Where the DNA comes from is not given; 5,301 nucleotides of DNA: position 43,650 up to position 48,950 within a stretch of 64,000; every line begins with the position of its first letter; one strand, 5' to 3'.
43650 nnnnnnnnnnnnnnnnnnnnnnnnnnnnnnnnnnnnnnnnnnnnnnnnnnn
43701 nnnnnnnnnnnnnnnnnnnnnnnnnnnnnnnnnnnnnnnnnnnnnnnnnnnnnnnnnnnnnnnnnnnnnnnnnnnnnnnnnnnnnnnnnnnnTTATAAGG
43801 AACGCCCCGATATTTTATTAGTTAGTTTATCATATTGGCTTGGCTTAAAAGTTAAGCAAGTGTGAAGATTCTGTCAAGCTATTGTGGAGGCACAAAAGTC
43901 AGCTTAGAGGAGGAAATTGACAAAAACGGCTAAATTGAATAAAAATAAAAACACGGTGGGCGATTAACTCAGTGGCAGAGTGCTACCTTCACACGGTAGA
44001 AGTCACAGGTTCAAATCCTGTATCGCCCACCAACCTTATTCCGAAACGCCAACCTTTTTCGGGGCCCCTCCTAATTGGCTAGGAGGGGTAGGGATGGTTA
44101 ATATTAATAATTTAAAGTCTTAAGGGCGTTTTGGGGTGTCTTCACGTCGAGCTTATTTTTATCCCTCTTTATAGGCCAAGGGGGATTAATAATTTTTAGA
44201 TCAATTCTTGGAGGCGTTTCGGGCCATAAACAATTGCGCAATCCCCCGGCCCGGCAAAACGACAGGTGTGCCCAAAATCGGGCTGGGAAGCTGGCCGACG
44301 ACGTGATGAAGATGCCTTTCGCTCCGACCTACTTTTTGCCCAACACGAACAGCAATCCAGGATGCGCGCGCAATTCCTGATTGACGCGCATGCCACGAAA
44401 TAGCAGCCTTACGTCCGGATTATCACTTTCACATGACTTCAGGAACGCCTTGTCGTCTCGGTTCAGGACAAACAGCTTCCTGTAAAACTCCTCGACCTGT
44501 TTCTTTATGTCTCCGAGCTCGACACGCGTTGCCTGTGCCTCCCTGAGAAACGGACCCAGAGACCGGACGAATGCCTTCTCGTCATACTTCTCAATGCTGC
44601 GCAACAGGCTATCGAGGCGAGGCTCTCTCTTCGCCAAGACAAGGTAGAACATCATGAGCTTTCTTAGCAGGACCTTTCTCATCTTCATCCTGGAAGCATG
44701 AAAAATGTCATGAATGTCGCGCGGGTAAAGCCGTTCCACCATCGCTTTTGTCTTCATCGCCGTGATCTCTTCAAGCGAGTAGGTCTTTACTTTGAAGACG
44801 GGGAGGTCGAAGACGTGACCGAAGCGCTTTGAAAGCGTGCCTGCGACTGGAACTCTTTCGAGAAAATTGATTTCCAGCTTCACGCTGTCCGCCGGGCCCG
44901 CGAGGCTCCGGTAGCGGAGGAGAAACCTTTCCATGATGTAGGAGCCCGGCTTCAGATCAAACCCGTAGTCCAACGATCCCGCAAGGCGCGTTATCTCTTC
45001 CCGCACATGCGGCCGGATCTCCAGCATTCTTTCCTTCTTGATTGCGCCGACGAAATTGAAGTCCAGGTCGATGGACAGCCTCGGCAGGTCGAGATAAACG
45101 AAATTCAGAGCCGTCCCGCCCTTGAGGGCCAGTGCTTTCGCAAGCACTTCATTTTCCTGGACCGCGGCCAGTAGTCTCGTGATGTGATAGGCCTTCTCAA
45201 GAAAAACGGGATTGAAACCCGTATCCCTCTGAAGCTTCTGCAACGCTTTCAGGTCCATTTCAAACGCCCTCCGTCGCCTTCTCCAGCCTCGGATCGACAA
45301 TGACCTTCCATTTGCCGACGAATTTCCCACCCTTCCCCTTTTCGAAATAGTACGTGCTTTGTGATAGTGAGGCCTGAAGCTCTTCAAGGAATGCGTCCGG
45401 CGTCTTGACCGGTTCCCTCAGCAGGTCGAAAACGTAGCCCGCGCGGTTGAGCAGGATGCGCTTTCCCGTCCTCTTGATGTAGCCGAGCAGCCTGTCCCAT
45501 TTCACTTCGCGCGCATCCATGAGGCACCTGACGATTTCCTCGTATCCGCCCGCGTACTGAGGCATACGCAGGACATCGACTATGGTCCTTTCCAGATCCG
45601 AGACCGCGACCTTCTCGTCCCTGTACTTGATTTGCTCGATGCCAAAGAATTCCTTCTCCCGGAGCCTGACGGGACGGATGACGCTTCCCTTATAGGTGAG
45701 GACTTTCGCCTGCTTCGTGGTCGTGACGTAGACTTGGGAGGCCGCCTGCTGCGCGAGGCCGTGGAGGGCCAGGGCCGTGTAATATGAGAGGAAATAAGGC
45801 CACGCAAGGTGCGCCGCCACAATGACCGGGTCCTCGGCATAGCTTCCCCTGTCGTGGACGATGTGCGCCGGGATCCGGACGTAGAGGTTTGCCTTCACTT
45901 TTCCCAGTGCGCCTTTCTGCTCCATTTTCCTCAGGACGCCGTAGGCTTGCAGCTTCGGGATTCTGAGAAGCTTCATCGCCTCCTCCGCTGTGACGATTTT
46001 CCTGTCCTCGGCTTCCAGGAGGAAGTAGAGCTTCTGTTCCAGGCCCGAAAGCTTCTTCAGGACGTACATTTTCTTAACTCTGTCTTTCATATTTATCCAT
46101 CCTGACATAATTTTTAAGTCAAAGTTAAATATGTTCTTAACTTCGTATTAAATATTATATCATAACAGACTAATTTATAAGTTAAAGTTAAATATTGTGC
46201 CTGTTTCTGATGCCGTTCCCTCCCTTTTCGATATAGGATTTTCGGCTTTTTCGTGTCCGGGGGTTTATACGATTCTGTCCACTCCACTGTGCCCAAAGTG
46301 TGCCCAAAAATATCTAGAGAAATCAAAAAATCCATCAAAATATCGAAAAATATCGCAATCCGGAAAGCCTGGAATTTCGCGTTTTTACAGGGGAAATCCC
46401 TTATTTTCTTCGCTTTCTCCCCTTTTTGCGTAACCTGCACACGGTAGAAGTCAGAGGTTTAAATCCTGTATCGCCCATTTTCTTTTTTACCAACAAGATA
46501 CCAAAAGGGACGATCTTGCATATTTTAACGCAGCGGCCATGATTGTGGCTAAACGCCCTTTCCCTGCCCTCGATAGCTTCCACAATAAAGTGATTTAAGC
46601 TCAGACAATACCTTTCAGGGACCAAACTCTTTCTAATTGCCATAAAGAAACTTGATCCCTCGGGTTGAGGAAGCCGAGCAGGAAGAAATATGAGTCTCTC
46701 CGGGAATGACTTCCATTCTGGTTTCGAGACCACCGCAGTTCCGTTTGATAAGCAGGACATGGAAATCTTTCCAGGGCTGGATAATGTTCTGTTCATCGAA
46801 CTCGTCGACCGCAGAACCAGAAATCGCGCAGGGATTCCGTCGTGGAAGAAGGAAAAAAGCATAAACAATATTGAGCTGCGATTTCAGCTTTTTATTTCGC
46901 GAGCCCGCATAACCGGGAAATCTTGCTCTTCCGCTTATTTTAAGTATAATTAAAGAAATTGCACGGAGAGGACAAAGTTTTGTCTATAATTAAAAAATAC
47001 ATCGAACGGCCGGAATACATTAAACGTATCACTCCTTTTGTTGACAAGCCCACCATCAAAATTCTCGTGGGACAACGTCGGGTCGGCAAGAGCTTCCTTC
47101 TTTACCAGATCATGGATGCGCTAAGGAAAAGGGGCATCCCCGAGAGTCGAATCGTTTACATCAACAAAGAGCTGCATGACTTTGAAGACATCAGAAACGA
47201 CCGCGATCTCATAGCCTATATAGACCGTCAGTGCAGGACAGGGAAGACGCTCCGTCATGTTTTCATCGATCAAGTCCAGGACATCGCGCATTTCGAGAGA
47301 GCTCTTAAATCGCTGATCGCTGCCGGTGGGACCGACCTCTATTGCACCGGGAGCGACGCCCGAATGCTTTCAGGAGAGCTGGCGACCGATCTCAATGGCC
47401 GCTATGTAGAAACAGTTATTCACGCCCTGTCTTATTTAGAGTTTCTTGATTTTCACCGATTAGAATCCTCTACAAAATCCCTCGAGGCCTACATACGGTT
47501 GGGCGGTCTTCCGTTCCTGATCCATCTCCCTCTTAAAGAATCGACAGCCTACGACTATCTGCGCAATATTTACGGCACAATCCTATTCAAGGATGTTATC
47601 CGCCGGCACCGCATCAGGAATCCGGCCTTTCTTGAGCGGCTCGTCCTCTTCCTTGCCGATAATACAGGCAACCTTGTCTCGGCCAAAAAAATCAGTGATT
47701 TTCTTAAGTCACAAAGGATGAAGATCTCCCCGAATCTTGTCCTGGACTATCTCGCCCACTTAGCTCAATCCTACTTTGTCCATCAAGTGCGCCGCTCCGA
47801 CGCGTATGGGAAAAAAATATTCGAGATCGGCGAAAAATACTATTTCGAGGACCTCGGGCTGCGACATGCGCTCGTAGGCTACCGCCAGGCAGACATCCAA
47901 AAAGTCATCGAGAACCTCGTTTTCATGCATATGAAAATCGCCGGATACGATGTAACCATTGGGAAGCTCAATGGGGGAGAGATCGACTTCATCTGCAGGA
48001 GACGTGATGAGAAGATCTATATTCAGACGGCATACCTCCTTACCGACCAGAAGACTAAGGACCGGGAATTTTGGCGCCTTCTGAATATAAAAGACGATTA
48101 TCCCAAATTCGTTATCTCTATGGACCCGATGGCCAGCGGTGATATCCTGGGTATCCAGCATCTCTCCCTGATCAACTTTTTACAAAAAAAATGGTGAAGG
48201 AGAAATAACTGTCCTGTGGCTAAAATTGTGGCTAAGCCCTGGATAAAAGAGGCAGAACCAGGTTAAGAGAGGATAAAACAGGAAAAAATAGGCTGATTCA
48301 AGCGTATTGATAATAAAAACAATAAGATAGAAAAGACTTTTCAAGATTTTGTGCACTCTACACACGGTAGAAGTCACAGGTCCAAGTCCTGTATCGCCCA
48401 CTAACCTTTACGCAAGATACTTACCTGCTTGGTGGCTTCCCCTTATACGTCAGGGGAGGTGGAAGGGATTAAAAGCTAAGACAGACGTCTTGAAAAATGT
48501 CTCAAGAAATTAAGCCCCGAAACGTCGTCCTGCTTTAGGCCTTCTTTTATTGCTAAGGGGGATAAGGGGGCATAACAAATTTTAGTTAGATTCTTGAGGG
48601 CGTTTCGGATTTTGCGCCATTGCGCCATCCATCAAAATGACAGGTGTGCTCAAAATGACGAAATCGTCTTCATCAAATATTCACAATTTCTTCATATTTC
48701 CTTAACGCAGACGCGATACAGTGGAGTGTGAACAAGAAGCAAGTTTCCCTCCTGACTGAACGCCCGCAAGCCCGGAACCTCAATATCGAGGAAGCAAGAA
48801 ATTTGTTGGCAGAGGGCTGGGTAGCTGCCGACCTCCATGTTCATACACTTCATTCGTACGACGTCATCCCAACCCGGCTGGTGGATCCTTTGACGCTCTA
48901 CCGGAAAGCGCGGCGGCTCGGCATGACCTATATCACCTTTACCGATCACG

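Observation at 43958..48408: Two integrase-less mini-islands stacked at tRNA-Val(CAC)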

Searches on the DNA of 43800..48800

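Call 73: search_rna_families(source=window, start=43800, end=48800, threshold=evalue, max_evalue=1)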
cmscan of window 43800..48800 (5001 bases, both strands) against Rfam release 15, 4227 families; matches with E-value up to 1: 3.
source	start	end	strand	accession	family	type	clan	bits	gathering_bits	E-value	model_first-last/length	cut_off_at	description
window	43958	44029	+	RF00005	tRNA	Gene; tRNA;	CL00001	70.1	29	2.3e-14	1-71/71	no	tRNA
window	43958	44030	-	RF04354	Plastid-ycf2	Cis-reg;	-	21.7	65.7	0.51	1-75/75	no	Plastid-ycf2 5UTR RNA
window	43964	44032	+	RF00233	Tymo_tRNA-like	Cis-reg;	-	21.6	40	0.28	1-84/84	no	Tymovirus/Pomovirus/Furovirus tRNA-like 3' UTR element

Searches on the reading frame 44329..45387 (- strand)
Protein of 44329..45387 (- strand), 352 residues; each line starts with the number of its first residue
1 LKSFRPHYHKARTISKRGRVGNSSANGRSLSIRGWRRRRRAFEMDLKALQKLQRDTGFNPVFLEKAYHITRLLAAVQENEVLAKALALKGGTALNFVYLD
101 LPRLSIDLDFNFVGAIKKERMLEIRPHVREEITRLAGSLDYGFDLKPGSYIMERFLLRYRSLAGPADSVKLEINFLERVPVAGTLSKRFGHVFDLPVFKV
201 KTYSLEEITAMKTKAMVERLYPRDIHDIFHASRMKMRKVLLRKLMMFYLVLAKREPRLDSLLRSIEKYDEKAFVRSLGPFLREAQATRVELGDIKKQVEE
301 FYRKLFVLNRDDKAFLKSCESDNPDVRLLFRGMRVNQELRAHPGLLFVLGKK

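Call 8: search_protein_families(library=pfam, proteins=[window:44329-45387:-], max_evalue=0.01)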
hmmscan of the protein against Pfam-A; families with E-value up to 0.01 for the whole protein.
window:44329-45387:- (352 aa): 1 family
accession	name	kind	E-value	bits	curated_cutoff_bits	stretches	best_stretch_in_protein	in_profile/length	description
PF08843.17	AbiEii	-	2e-26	93.9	22.5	1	71-289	1-195/238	Nucleotidyl transferase AbiEii toxin, Type IV TA system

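Call 9: search_protein_families(library=padloc, proteins=[window:44329-45387:-], max_evalue=0.01)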
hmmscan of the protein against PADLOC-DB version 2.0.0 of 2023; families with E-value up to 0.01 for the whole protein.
window:44329-45387:- (352 aa): 27 families (the best 25 are shown)
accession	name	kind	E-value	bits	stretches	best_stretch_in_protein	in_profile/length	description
PDLC02305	AbiEii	-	5.2e-69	230.8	1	44-347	3-301/306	AbiEii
PDLC02304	AbiEii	-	9e-27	92.6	1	47-302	5-255/260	AbiEii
PDLC02290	AbiEii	-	1.2e-21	75.5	1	72-329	11-252/290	AbiEii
PDLC02294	AbiEii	-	8.2e-19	66.4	1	63-284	22-240/260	AbiEii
PDLC02323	AbiEii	-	8.4e-15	53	1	45-248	3-202/248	AbiEii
PDLC02317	AbiEii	-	1.9e-14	51.4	2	49-113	7-71/396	AbiEii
PDLC02324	AbiEii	-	4.9e-13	47.4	1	67-119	8-59/231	AbiEii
PDLC02328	AbiEii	-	2.7e-12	45.1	1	83-229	12-139/203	AbiEii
PDLC02307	AbiEii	-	1.9e-11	42.2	1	82-237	19-150/219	AbiEii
PDLC02296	AbiEii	-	2.2e-11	41.5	2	70-134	31-93/282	AbiEii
PDLC02318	AbiEii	-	5.4e-11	40.4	1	70-323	27-268/280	AbiEii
PDLC02289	AbiEii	-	2.7e-09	35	1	47-247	16-230/309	AbiEii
PDLC02297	AbiEii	-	4e-09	34.3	1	47-134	6-98/307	AbiEii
PDLC02292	AbiEii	-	5.6e-09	34.2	1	49-178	14-133/283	AbiEii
PDLC02288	AbiEii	-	1.6e-08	31.8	1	47-306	15-273/294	AbiEii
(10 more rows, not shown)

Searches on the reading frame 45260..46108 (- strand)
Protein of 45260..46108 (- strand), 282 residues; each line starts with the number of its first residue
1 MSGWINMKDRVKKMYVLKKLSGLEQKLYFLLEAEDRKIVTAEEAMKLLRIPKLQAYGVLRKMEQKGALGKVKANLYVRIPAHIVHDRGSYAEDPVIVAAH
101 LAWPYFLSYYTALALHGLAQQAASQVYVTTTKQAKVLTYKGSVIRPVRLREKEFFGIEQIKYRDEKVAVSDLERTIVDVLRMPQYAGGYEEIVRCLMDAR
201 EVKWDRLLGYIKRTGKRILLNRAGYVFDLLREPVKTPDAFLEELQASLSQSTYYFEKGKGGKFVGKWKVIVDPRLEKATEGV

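Call 8: search_protein_families(library=pfam, proteins=[window:45260-46108:-], max_evalue=0.01)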
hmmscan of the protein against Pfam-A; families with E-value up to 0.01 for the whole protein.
window:45260-46108:- (282 aa): 3 families
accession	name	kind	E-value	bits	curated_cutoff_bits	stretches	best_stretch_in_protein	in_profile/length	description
PF09407.15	AbiEi_1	-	3.3e-07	31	22.2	1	98-228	11-141/142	AbiEi antitoxin C-terminal domain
PF01978.25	TrmB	-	0.0014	18.8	25.6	1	20-74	6-58/68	Sugar-specific transcriptional regulator TrmB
PF09376.16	NurA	-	0.0016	18.4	21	1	180-259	105-183/254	NurA domain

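Call 9: search_protein_families(library=padloc, proteins=[window:45260-46108:-], max_evalue=0.01)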
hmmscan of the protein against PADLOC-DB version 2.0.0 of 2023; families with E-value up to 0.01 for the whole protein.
window:45260-46108:- (282 aa): 29 families (the best 25 are shown)
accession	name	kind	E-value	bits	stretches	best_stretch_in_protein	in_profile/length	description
PDLC02267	AbiEi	-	1e-55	186.9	1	23-271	5-240/252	AbiEi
PDLC02270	AbiEi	-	4.6e-41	138.6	1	35-275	9-257/265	AbiEi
PDLC02269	AbiEi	-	9.9e-37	124.6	1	36-279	10-244/251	AbiEi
PDLC02287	AbiEi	-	3.2e-33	113.4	1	37-273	11-238/253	AbiEi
PDLC02276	AbiEi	-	1.2e-28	98.4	1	31-252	10-228/270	AbiEi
PDLC02271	AbiEi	-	1.9e-27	94.1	1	20-272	6-258/263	AbiEi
PDLC02282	AbiEi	-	5.9e-21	73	1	31-276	10-257/260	AbiEi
PDLC02266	AbiEi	-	7e-20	69.5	1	31-276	10-255/258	AbiEi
PDLC02225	AbiEi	-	7.4e-16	56.5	1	56-210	32-177/198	AbiEi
PDLC02265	AbiEi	-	8.3e-15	53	1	41-210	10-180/198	AbiEi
PDLC02252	AbiEi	-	5.7e-13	47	1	34-276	13-256/259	AbiEi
PDLC02283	AbiEi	-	1.5e-11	42.4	1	43-199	15-169/201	AbiEi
PDLC02273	AbiEi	-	6.3e-11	40.7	1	100-217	80-196/205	AbiEi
PDLC02237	AbiEi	-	8.6e-11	39.9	1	158-228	170-240/285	AbiEi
PDLC02275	AbiEi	-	3.2e-10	38.3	1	55-213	24-171/184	AbiEi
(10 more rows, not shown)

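Call 22: find_encoding_contigs(protein=window:45260-46108:-, flank=10000, max_places=10)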
Protein window:45260-46108:- (282 aa): no gene with exactly this product is on record in the collection.

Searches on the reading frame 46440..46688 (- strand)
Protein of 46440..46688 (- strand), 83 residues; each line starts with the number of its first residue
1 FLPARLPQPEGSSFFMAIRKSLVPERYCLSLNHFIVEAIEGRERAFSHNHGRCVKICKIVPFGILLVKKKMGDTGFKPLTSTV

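Call 89: find_homologous_proteins(query=window:46440-46688:-, max_evalue=0.001)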
Query seq(83 aa): no candidate shares three 5-residue words with the query. No homologue found.

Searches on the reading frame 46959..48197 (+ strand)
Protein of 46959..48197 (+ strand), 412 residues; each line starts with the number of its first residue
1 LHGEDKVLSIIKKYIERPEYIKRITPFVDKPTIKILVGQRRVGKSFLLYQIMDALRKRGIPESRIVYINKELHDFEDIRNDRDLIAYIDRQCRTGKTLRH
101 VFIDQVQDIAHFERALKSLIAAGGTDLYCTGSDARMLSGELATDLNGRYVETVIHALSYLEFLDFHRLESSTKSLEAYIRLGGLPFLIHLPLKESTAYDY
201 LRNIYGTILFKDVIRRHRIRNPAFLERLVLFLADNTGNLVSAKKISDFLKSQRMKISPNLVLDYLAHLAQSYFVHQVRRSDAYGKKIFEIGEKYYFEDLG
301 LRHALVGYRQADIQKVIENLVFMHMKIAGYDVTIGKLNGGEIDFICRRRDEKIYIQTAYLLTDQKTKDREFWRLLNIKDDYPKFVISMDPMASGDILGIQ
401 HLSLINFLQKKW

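Call 8: search_protein_families(library=pfam, proteins=[window:46959-48197:+], max_evalue=0.01)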
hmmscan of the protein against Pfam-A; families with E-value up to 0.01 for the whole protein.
window:46959-48197:+ (412 aa): 2 families
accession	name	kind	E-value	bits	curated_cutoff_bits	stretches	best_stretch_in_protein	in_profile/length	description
PF13173.12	AAA_14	-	4.2e-25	88.7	27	1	32-163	3-129/129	AAA domain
PF13635.12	DUF4143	-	1.7e-13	51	28.1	1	211-355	2-155/160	Domain of unknown function (DUF4143)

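Call 9: search_protein_families(library=padloc, proteins=[window:46959-48197:+], max_evalue=0.01)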
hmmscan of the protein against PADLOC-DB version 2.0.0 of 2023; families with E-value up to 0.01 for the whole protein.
window:46959-48197:+ (412 aa): 7 families
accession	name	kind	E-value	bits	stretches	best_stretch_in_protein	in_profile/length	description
PDLC04787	PDC-S01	-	4.2e-140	465.3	1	11-410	7-408/412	-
PDLC04789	PDC-S01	-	3.4e-37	126.3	1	22-323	8-297/375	-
PDLC04791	PDC-S01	-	6e-17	59.4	1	29-278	17-259/395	-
PDLC04790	PDC-S01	-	7.6e-14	49.2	1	24-315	20-308/422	-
PDLC04792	PDC-S01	-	5e-06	23.4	1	27-132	13-121/452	-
PDLC04786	PDC-S01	-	1.2e-05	22.2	1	35-177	24-168/439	-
PDLC04984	PDC-S27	-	0.0014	15.5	0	17-53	7-45/474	-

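Call 21: find_encoding_contigs(protein=window:46959-48197:+, flank=10000, max_places=10)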
Protein window:46959-48197:+ (412 aa): 1 contig read that carries it; 1 place shown.
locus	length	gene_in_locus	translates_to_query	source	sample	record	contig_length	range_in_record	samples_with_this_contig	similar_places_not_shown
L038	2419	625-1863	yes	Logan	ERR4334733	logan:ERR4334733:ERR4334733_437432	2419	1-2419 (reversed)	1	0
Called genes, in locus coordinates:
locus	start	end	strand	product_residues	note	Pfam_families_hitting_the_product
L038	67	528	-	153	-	-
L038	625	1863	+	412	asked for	PF13173:AAA_14, PF13635:DUF4143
